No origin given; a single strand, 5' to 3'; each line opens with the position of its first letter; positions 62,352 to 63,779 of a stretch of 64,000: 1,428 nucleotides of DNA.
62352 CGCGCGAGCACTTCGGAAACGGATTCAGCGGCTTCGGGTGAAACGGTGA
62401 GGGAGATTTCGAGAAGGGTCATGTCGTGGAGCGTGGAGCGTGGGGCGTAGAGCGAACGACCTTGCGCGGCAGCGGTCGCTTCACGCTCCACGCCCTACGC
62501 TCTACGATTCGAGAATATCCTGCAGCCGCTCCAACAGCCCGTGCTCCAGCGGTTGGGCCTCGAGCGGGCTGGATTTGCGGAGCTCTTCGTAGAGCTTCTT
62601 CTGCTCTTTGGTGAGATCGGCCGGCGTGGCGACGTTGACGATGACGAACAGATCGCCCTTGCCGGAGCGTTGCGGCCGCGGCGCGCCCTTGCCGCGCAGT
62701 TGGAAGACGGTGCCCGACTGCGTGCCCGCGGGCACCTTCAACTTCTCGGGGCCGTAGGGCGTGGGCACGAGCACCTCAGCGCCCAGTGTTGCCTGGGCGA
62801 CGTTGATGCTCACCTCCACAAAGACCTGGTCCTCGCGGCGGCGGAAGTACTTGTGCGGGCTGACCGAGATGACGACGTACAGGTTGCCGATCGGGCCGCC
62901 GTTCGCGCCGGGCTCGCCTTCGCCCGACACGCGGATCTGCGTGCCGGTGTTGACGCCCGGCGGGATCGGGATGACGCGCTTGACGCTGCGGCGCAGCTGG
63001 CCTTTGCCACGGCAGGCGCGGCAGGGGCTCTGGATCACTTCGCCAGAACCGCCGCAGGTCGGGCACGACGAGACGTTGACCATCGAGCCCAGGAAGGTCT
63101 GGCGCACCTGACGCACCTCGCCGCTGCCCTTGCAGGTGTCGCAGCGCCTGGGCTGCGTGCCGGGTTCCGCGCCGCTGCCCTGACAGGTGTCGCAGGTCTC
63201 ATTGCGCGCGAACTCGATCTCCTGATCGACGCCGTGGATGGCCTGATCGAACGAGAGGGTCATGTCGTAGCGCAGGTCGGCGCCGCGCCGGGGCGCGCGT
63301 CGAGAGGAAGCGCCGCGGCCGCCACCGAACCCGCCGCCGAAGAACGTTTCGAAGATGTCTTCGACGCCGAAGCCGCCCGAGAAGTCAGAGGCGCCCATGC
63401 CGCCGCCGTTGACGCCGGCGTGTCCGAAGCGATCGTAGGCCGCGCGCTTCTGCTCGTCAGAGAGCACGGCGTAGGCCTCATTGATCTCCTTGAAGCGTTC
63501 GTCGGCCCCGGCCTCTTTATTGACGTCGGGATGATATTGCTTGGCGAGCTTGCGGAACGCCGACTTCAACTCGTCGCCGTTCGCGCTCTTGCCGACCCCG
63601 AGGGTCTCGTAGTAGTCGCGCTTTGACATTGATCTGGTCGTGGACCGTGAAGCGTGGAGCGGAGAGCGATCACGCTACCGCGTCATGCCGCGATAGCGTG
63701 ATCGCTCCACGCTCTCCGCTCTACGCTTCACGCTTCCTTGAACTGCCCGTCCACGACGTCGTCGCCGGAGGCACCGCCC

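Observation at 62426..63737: A second heptamer-hairpin family (GTGGAGC units) fills both intergenic gaps of dnaK-dnaJ-prmA and supplies stop codons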

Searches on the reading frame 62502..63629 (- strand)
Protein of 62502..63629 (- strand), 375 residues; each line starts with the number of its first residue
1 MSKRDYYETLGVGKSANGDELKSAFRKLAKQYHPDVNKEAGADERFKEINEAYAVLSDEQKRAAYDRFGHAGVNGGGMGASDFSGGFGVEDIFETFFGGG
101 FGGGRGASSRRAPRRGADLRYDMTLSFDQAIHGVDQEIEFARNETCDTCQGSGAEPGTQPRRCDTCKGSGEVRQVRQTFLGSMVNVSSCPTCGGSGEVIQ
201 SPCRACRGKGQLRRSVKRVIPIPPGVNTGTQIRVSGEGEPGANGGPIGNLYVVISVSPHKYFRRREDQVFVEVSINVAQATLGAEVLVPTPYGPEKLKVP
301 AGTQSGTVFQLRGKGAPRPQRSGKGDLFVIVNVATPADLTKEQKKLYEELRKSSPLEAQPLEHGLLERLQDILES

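Call 10: find_related_loci(query=window:62502-63629:-, collection=genome_contigs, flank=6000)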
Query window:62502-63629:- (375 aa) in genome_contigs; peptide patterns used: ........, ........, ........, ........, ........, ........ (x = any residue, [..] = any of these).
600 stretches matched a pattern (row limit reached: there are more); 594 encode a relative of the query (tblastn E <= 1e-3); the best 80 are kept; 80 distinct loci.
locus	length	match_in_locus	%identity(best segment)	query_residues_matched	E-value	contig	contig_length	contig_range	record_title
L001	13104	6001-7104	67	2-373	1e-161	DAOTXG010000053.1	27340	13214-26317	MAG TPA_asm: Anaerolineales bacterium isolate H20_231 k125_29126, whole genome shotgun sequence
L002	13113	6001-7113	58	1-373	1e-147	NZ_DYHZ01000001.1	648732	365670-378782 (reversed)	MAG: Anaerolinea thermophila isolate TT109_54_104 Afr_mines_TT109_1_length_648732_cov_44_281220, whole genome shotgun se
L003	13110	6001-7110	60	1-373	4e-143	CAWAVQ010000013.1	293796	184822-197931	MAG: uncultured Chloroflexia bacterium isolate MFD05684.bin.2.178 genome assembly, contig: contig_23230, whole genome sh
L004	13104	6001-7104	56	2-373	8e-140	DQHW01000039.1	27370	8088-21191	MAG TPA_asm: Anaerolineaceae bacterium isolate UBA8523 contig_39022, whole genome shotgun sequence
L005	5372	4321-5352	59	3-353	6e-139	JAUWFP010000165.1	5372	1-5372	MAG: Anaerolineales bacterium isolate CSMAG_2219 CSMAG_2219_k141_406501_length_5372_cov_7.5834, whole genome shotgun seq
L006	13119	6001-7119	57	1-373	3e-137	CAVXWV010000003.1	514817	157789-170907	MAG: uncultured Chloroflexia bacterium isolate MFD04716.bin.2.163 genome assembly, contig: contig_13342, whole genome sh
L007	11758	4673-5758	58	3-373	3e-137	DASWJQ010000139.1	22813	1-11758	MAG TPA_asm: Anaerolineales bacterium isolate SMAG_U2900 k141_974387, whole genome shotgun sequence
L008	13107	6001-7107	59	4-373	3e-136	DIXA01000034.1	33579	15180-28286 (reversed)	MAG TPA_asm: Anaerolineales bacterium UBA6092 UBA6092_contig_5612, whole genome shotgun sequence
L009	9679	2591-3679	57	3-373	1e-135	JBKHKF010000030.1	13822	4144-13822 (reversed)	MAG: Anaerolineales bacterium isolate D5M12_8 NODE_1798_length_13822_cov_5.144621, whole genome shotgun sequence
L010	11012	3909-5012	56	1-373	8e-135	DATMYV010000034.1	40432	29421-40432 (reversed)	MAG TPA_asm: Longilinea sp. isolate SMAG_U13157 k141_77186, whole genome shotgun sequence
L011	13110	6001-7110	56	1-373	9e-134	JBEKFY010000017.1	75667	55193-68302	MAG: Anaerolineales bacterium isolate SPRUCE 240 SPRUCE_240_17, whole genome shotgun sequence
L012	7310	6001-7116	55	1-373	2e-133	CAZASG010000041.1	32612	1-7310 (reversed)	MAG TPA_asm: uncultured Anaerolineaceae bacterium isolate SRP167671_co2_272 genome assembly, contig: NODE_1783_length_32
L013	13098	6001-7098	55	2-373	6e-133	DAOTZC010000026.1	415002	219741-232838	MAG TPA_asm: Anaerolineales bacterium isolate H39_479 k131_1134518, whole genome shotgun sequence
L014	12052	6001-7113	55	1-373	3e-132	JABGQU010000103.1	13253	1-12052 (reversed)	MAG: Anaerolineae bacterium isolate co234_bin63 NODE_8046_length_13253_cov_28.311638, whole genome shotgun sequence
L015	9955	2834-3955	58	4-373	7e-131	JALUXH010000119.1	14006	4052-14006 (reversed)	MAG: Anaerolineales bacterium isolate 131-447_metabat1_scaf2bin.027 131-447_scaffold_2440_c1, whole genome shotgun seque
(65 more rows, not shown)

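Call 20: find_encoding_contigs(protein=window:62502-63629:-, flank=10000, max_places=6)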
Protein window:62502-63629:- (375 aa): 10 contigs read that carry it; 6 places shown.
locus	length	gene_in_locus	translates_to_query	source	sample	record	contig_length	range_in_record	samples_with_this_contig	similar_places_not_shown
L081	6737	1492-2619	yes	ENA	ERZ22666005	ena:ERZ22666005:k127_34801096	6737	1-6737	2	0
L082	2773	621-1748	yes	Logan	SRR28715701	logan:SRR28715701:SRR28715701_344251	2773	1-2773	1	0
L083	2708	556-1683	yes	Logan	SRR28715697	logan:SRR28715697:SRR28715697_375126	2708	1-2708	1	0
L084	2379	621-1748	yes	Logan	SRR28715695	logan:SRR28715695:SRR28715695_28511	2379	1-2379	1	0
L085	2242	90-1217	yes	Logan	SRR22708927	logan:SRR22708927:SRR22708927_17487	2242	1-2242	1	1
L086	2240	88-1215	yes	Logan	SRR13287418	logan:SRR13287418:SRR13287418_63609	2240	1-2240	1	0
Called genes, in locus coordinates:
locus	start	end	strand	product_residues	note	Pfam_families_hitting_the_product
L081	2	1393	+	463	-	?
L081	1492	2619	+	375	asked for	PF00226:DnaJ, PF01556:DnaJ_C, PF00684:DnaJ_CXXCXGXG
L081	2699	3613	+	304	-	PF06325:PrmA, PF05175:MTS, PF13489:Methyltransf_23 (weak), PF13847:Methyltransf_31, PF08241:Methyltransf_11 (weak), PF13649:Methyltransf_25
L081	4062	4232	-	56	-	-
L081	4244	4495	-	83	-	PF01176:eIF-1a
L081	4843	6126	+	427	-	PF01494:FAD_binding_3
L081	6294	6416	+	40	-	-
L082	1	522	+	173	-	?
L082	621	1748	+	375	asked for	PF00226:DnaJ, PF01556:DnaJ_C, PF00684:DnaJ_CXXCXGXG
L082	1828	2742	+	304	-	PF06325:PrmA, PF05175:MTS, PF13489:Methyltransf_23 (weak), PF13847:Methyltransf_31, PF08241:Methyltransf_11 (weak), PF13649:Methyltransf_25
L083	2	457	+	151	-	?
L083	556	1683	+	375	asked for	PF00226:DnaJ, PF01556:DnaJ_C, PF00684:DnaJ_CXXCXGXG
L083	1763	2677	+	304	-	PF06325:PrmA, PF05175:MTS, PF13489:Methyltransf_23 (weak), PF13847:Methyltransf_31, PF08241:Methyltransf_11 (weak), PF13649:Methyltransf_25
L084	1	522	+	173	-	?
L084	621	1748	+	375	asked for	PF00226:DnaJ, PF01556:DnaJ_C, PF00684:DnaJ_CXXCXGXG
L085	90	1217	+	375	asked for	PF00226:DnaJ, PF01556:DnaJ_C, PF00684:DnaJ_CXXCXGXG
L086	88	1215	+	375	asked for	PF00226:DnaJ, PF01556:DnaJ_C, PF00684:DnaJ_CXXCXGXG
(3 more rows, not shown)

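Call 45: find_homologous_proteins(query=window:62502-63629:-, max_evalue=1e-100)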
Query window:62502-63629:- (375 aa): 4296 proteins with E <= 1e-100 among 8000 candidates; the best 120 are listed.
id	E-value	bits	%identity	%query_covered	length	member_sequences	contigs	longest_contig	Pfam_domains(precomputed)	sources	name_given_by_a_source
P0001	4.9e-250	847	100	100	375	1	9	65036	PF00226.37,PF00684.26,PF01556.24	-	-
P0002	2.6e-249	845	100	100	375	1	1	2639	PF00226.37,PF00684.26,PF01556.24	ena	-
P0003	4.1e-249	844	100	100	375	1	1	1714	PF00226.37,PF00684.26,PF01556.24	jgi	jgi:molecular chaperone DnaJ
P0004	7.0e-249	843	100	100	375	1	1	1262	PF00226.37,PF00684.26,PF01556.24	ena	-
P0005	1.6e-248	842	99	100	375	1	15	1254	PF00226.37,PF00684.26,PF01556.24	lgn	-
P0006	4.0e-248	841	99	100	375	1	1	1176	PF00226.37,PF00684.26,PF01556.24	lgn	-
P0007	3.3e-241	818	97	100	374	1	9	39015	PF00226.37,PF00684.26,PF01556.24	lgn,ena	-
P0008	5.3e-235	797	92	100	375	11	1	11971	PF00226.37,PF00684.26,PF01556.24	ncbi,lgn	-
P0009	5.3e-232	788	93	100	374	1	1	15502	PF00226.37,PF00684.26,PF01556.24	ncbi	-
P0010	5.6e-228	774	90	100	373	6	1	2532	PF00226.37,PF00684.26,PF01556.24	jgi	jgi:molecular chaperone DnaJ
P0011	3.2e-216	736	86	100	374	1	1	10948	PF00226.37,PF00684.26,PF01556.24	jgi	-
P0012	6.8e-191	652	77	100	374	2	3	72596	PF00226.37,PF15777.11,PF00684.26,PF01556.24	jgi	jgi:molecular chaperone DnaJ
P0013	2.7e-184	631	74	99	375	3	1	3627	PF00226.37,PF00684.26,PF01556.24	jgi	jgi:molecular chaperone DnaJ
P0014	5.3e-183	626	73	99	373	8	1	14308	PF00226.37,PF00684.26,PF01556.24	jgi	jgi:molecular chaperone DnaJ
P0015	6.0e-183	626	73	99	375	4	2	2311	PF00226.37,PF00684.26,PF01556.24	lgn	-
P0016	1.0e-181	622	73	99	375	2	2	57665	PF00226.37,PF00684.26,PF01556.24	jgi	-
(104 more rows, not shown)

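Call 46: find_encoding_contigs(protein=P0007, flank=10000, max_places=2)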
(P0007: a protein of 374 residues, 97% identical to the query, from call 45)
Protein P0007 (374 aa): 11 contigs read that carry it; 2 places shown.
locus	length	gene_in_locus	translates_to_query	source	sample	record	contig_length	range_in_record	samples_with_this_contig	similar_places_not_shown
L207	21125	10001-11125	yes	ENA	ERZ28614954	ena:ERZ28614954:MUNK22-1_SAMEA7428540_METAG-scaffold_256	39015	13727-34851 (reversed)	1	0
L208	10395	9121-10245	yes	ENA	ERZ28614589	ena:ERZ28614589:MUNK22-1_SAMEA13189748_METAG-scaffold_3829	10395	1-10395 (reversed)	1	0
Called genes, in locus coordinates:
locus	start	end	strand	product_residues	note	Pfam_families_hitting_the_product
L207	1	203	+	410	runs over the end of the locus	PF00027:cNMP_binding, PF00512:HisKA, PF02518:HATPase_c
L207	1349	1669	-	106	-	PF00085:Thioredoxin, PF13098:Thioredoxin_2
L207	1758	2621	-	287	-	PF02645:DegV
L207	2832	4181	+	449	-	-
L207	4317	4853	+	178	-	-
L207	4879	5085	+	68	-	-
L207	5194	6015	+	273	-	PF00797:Acetyltransf_2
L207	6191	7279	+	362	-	PF01628:HrcA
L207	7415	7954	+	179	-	PF01025:GrpE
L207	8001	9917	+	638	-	PF00012:HSP70, PF06723:MreB_Mbl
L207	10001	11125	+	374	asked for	PF00226:DnaJ, PF01556:DnaJ_C, PF00684:DnaJ_CXXCXGXG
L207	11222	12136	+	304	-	PF06325:PrmA, PF05175:MTS, PF13489:Methyltransf_23 (weak), PF13847:Methyltransf_31, PF08241:Methyltransf_11 (weak), PF13649:Methyltransf_25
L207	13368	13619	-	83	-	PF01176:eIF-1a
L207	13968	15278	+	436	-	PF01494:FAD_binding_3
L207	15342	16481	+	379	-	-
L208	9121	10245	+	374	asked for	PF00226:DnaJ, PF01556:DnaJ_C, PF00684:DnaJ_CXXCXGXG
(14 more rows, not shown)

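Call 47: find_encoding_contigs(protein=P0008, flank=10000, max_places=2)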
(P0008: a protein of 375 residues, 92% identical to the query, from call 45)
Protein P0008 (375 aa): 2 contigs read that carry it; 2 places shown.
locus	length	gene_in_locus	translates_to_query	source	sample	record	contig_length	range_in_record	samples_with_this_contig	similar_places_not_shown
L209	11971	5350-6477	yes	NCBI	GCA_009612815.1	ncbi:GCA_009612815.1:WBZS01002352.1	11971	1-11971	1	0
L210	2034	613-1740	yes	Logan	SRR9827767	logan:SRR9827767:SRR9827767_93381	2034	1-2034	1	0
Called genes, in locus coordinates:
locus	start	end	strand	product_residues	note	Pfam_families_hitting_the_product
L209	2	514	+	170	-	?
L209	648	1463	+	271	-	PF00797:Acetyltransf_2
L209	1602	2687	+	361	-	PF01628:HrcA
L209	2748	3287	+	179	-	PF01025:GrpE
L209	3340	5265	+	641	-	PF00012:HSP70, PF06723:MreB_Mbl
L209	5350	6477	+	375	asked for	PF00226:DnaJ, PF01556:DnaJ_C, PF00684:DnaJ_CXXCXGXG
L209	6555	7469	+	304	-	PF06325:PrmA, PF05175:MTS, PF02475:TRM5-TYW2_MTfase (faint), PF13489:Methyltransf_23 (faint), PF13847:Methyltransf_31, PF08241:Methyltransf_11 (weak), PF13649:Methyltransf_25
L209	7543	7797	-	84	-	PF01176:eIF-1a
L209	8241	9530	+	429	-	PF01266:DAO (faint), PF01494:FAD_binding_3, PF01946:Thi4 (faint)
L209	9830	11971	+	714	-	?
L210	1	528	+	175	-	?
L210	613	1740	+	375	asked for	PF00226:DnaJ, PF01556:DnaJ_C, PF00684:DnaJ_CXXCXGXG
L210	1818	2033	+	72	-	?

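Call 48: find_encoding_contigs(protein=P0009, flank=10000, max_places=2)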
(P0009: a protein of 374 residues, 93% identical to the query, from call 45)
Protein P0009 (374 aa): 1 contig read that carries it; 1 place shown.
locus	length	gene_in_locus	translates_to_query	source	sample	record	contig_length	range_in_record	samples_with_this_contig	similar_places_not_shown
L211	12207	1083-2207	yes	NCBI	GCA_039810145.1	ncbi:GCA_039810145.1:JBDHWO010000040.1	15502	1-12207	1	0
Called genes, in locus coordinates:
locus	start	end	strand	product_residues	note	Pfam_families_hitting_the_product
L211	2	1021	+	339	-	?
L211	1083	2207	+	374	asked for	PF00226:DnaJ, PF01556:DnaJ_C, PF00684:DnaJ_CXXCXGXG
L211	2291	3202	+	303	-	PF06325:PrmA, PF05175:MTS, PF12847:Methyltransf_18 (weak), PF13489:Methyltransf_23 (weak), PF13847:Methyltransf_31, PF08241:Methyltransf_11 (weak), PF13649:Methyltransf_25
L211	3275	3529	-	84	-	PF01176:eIF-1a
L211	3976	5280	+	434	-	PF01494:FAD_binding_3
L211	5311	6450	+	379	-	-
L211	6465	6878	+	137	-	-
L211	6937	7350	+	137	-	-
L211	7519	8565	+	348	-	PF08541:ACP_syn_III_C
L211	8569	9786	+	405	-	-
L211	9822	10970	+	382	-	PF00108:Thiolase_N, PF22691:Thiolase_C_1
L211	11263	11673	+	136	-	PF12172:zf-ChsH2, PF01796:OB_ChsH2_C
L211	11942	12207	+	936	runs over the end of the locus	PF13426:PAS_9, PF01590:GAF, PF13185:GAF_2, PF08447:PAS_3, PF01590:GAF, PF13185:GAF_2, PF13487:HD_5, PF01966:HD, +4 more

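Call 49: find_encoding_contigs(protein=P0011, flank=10000, max_places=2)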
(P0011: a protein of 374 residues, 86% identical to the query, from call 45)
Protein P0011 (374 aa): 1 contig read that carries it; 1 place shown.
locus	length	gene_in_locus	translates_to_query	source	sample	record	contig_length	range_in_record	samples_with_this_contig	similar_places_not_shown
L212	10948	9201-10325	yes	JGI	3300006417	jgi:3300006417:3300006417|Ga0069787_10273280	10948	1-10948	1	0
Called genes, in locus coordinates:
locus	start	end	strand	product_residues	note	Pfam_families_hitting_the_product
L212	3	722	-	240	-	?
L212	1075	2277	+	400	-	PF00155:Aminotran_1_2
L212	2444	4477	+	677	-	PF00009:GTP_EFTU, PF14492:EFG_III, PF03764:EFG_IV, PF00679:EFG_C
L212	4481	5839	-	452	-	PF03572:Peptidase_S41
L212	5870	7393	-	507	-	-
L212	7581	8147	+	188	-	PF13505:OMP_b-brl (weak)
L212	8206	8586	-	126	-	PF00011:HSP20, PF17886:ArsA_HSP20 (weak)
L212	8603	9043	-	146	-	PF00011:HSP20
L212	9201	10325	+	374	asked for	PF00226:DnaJ, PF01556:DnaJ_C, PF00684:DnaJ_CXXCXGXG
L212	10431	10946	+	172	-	?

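Call 51: find_encoding_contigs(protein=P0012, flank=10000, max_places=1)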
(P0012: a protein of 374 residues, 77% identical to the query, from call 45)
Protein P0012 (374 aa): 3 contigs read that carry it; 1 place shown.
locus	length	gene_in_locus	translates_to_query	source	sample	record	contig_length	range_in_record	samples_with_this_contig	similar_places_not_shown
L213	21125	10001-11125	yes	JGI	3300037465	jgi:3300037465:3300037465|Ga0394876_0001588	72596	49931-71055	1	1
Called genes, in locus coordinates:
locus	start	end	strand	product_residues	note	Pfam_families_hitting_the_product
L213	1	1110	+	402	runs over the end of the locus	PF00027:cNMP_binding, PF00512:HisKA, PF02518:HATPase_c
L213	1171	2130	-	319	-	PF00106:adh_short, PF08659:KR, PF13561:adh_short_C2 (weak)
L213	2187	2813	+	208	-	PF00440:TetR_N, PF17932:TetR_C_24 (weak), PF13305:TetR_C_33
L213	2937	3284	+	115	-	-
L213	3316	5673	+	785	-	PF17389:Bac_rhamnosid6H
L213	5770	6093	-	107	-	PF00085:Thioredoxin, PF13098:Thioredoxin_2 (weak)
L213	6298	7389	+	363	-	PF01726:LexA_DNA_bind (weak), PF01628:HrcA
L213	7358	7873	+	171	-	PF01025:GrpE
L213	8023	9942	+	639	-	PF00012:HSP70, PF06723:MreB_Mbl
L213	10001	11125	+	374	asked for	PF00226:DnaJ, PF01556:DnaJ_C, PF15777:Anti-TRAP (faint), PF00684:DnaJ_CXXCXGXG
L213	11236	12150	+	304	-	PF06325:PrmA, PF05175:MTS, PF12847:Methyltransf_18 (weak), PF13847:Methyltransf_31 (weak), PF13649:Methyltransf_25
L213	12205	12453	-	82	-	PF01176:eIF-1a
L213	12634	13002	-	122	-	-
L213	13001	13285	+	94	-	-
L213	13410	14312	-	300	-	PF01156:IU_nuc_hydro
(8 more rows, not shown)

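Call 52: find_encoding_contigs(protein=P0016, flank=10000, max_places=1)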
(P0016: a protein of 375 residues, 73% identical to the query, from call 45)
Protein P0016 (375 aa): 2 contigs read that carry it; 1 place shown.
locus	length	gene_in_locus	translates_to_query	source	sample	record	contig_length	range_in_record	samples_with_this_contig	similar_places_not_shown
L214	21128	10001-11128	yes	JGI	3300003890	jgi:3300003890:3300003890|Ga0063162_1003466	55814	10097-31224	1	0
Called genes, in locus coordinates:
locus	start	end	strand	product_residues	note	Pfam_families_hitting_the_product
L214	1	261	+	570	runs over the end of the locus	PF00501:AMP-binding, PF13193:AMP-binding_C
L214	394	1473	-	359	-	PF13439:Glyco_transf_4, PF20706:GT4-conflict, PF00534:Glycos_transf_1, PF13692:Glyco_trans_1_4, PF13524:Glyco_trans_1_2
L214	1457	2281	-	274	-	PF00702:Hydrolase (faint), PF08282:Hydrolase_3, PF05116:S6PP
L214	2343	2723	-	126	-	PF20114:DUF6504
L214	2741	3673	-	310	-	PF17827:PrmC_N, PF05175:MTS, PF06325:PrmA, PF12847:Methyltransf_18 (weak), PF08241:Methyltransf_11 (weak), PF08242:Methyltransf_12 (weak), PF13649:Methyltransf_25, PF13847:Methyltransf_31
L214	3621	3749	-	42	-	-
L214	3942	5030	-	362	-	PF03462:PCRF, PF00472:RF-1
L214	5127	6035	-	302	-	-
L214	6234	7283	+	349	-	PF01726:LexA_DNA_bind (weak), PF01628:HrcA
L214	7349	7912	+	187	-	PF01025:GrpE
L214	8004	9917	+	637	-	PF00012:HSP70, PF06723:MreB_Mbl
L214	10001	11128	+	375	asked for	PF00226:DnaJ, PF01556:DnaJ_C, PF00684:DnaJ_CXXCXGXG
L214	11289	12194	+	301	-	PF06325:PrmA, PF05175:MTS, PF12847:Methyltransf_18, PF13847:Methyltransf_31, PF13649:Methyltransf_25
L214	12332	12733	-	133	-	PF06803:DUF1232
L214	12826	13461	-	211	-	PF13431:TPR_17 (faint), PF00515:TPR_1 (faint), PF07719:TPR_2 (faint), PF13181:TPR_8 (faint), PF13428:TPR_14 (faint), PF14559:TPR_19 (weak)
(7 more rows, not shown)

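Call 53: find_encoding_contigs(protein=P0010, flank=10000, max_places=1)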
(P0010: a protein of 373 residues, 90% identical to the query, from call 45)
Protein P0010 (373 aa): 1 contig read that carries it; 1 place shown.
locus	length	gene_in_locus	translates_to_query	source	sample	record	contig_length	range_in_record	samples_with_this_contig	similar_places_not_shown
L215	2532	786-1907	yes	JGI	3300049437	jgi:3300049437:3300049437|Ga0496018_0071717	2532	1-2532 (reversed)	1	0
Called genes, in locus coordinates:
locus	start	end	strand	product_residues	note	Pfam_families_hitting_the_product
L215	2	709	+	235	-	?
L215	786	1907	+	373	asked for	PF00226:DnaJ, PF01556:DnaJ_C, PF00684:DnaJ_CXXCXGXG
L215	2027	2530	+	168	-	?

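Call 54: find_encoding_contigs(protein=P0014, flank=10000, max_places=1)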
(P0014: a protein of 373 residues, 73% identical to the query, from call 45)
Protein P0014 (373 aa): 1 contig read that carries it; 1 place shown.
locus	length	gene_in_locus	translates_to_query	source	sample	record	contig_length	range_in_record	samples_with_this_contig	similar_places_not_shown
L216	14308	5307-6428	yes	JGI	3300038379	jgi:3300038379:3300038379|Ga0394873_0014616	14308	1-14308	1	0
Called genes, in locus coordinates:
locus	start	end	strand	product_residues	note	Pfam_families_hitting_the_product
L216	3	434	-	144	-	?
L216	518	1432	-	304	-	-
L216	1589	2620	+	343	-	PF01726:LexA_DNA_bind (weak), PF01628:HrcA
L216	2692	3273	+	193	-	PF01025:GrpE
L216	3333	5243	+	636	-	PF00012:HSP70, PF06723:MreB_Mbl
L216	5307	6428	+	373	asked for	PF00226:DnaJ, PF01556:DnaJ_C, PF00684:DnaJ_CXXCXGXG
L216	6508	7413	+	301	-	PF06325:PrmA, PF05175:MTS, PF02475:TRM5-TYW2_MTfase (weak), PF12847:Methyltransf_18, PF13847:Methyltransf_31, PF13649:Methyltransf_25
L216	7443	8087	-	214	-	PF02682:CT_C_D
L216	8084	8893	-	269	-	PF13672:PP2C_2, PF00481:PP2C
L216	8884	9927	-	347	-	PF00730:HhH-GPD, PF00633:HHH, PF14815:NUDIX_4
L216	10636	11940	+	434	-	PF11638:DnaA_N (weak), PF00308:Bac_DnaA, PF01695:IstB_IS21, PF00004:AAA, PF08299:Bac_DnaA_C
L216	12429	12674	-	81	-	-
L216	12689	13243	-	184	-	-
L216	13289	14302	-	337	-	PF08614:ATG16 (weak)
